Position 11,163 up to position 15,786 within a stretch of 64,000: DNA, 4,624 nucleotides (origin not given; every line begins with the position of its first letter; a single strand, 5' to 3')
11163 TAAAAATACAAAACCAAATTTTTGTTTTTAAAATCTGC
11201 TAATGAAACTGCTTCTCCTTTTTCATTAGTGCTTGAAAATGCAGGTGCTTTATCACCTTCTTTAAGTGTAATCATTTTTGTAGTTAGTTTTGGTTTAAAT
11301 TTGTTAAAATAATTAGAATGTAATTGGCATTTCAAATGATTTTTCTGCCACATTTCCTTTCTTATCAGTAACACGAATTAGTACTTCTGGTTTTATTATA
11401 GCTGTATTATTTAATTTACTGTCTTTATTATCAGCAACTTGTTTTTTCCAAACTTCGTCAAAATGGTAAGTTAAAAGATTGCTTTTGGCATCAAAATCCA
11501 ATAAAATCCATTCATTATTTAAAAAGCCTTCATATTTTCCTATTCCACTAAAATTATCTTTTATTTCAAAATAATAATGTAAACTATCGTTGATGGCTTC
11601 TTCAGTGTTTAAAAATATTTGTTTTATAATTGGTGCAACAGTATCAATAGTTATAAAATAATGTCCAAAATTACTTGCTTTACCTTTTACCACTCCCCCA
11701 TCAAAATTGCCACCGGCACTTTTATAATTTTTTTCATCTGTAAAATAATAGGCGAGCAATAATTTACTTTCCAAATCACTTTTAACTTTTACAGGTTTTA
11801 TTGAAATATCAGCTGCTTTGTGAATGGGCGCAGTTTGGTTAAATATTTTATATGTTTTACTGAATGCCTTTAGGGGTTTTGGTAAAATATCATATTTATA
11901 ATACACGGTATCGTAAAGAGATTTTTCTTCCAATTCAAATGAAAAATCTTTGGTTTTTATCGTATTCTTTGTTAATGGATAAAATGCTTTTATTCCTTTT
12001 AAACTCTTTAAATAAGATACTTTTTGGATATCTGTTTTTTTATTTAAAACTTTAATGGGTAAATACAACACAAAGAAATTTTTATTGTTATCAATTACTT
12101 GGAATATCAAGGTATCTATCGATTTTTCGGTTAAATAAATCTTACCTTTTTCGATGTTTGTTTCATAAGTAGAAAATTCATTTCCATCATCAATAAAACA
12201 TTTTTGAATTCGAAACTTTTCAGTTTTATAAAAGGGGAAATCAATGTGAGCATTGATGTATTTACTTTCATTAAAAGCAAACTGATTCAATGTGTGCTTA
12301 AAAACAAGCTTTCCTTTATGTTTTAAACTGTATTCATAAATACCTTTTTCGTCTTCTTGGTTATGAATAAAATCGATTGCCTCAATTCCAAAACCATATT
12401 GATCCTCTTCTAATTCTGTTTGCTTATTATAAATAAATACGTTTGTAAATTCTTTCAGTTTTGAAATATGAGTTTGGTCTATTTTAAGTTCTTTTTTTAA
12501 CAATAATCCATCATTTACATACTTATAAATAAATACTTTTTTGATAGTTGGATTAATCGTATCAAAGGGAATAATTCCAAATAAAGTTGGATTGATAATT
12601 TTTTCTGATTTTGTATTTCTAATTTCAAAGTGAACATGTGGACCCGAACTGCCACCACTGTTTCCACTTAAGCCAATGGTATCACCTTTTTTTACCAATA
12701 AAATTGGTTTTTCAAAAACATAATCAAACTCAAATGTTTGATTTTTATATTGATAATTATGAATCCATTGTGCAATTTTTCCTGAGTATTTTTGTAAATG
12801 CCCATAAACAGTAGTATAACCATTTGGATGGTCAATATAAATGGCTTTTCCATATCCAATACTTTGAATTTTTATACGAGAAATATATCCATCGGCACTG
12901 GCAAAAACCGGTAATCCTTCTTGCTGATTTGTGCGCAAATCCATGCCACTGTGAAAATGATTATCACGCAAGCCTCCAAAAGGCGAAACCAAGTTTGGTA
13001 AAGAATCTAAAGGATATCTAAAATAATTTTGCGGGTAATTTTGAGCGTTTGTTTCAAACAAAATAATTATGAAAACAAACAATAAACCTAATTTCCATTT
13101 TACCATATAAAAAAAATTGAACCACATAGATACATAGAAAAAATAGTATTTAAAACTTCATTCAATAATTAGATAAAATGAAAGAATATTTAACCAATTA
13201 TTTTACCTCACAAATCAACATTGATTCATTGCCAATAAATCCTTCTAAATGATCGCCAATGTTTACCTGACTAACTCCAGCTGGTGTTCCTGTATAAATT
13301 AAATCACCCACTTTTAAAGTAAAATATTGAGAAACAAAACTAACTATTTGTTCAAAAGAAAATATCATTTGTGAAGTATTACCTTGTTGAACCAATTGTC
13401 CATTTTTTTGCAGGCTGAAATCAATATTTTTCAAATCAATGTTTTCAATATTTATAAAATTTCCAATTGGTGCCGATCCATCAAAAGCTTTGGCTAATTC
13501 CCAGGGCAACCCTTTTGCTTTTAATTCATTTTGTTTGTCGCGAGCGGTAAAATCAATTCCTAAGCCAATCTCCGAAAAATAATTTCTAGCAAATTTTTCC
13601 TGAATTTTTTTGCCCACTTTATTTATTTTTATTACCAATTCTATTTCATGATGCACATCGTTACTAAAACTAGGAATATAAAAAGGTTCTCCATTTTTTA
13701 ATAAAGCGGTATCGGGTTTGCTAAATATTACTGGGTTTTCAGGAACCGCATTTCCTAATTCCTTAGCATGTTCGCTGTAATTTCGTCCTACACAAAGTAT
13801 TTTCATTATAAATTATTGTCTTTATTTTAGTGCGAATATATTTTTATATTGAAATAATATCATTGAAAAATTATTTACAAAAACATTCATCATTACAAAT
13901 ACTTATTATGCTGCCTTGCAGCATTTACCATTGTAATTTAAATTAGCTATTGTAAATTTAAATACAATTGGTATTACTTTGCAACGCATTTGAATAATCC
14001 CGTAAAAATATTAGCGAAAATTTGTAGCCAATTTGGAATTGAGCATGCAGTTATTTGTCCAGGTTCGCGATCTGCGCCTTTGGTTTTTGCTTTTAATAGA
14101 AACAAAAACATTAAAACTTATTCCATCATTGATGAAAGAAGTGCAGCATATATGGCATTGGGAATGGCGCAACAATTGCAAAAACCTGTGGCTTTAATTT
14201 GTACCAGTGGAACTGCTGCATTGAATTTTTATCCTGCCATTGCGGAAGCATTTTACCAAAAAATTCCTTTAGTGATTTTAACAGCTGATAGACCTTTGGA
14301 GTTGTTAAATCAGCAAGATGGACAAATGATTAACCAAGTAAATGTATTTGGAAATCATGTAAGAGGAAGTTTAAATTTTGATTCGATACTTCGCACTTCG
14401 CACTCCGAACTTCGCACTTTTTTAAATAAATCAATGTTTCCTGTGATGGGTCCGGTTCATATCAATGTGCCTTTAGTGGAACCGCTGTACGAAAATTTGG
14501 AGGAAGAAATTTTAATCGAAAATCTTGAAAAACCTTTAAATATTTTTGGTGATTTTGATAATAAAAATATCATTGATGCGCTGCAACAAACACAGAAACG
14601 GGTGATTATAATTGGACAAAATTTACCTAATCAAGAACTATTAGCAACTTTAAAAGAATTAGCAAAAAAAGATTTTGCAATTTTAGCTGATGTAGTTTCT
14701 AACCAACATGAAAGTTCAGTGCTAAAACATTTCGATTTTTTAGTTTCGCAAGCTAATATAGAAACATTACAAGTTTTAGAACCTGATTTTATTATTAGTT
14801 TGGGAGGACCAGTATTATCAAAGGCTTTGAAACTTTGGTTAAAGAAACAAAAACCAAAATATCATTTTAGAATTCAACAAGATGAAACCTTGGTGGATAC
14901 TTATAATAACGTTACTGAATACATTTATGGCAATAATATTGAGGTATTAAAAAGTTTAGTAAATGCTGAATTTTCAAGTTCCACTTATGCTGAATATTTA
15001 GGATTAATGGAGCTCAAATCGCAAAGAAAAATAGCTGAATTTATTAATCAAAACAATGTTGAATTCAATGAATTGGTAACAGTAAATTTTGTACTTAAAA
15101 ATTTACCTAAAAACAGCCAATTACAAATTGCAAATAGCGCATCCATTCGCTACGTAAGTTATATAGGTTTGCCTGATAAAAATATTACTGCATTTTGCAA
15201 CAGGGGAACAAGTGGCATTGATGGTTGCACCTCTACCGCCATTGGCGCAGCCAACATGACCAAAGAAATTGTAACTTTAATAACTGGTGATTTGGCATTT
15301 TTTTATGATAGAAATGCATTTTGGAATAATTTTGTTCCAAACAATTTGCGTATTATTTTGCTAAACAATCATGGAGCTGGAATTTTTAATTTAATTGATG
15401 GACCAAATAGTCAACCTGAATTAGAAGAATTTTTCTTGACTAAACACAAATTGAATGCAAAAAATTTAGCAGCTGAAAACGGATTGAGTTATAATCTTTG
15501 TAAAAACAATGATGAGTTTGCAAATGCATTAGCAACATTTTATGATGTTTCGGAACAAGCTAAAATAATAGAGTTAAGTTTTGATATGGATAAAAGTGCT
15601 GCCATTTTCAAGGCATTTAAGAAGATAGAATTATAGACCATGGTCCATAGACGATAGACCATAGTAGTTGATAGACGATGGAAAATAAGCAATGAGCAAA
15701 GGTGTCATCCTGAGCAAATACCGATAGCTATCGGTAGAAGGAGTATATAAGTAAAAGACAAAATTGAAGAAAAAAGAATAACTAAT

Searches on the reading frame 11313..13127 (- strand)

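Call 68: search_protein_families(library=pfam, proteins=[window:11313-13127:-], max_evalue=0.00001)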
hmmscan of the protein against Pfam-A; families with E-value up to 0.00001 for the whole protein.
window:11313-13127:- (604 aa): 1 family
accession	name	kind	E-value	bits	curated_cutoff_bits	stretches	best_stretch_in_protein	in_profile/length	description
PF01551.29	Peptidase_M23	-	1.3e-20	73.9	28.7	2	58-122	2-63/96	Peptidase family M23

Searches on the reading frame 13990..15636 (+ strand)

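Call 68: search_protein_families(library=pfam, proteins=[window:13990-15636:+], max_evalue=0.00001)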
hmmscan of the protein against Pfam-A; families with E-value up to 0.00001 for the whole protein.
window:13990-15636:+ (548 aa): 2 families
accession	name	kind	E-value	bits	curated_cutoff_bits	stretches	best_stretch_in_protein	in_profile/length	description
PF02776.23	TPP_enzyme_N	-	5.8e-25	87.8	26.8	1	6-117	5-117/119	Thiamine pyrophosphate enzyme, N-terminal TPP binding domain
PF16582.11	TPP_enzyme_M_2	-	5.3e-12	46.4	30.1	1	201-379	37-207/208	Middle domain of thiamine pyrophosphate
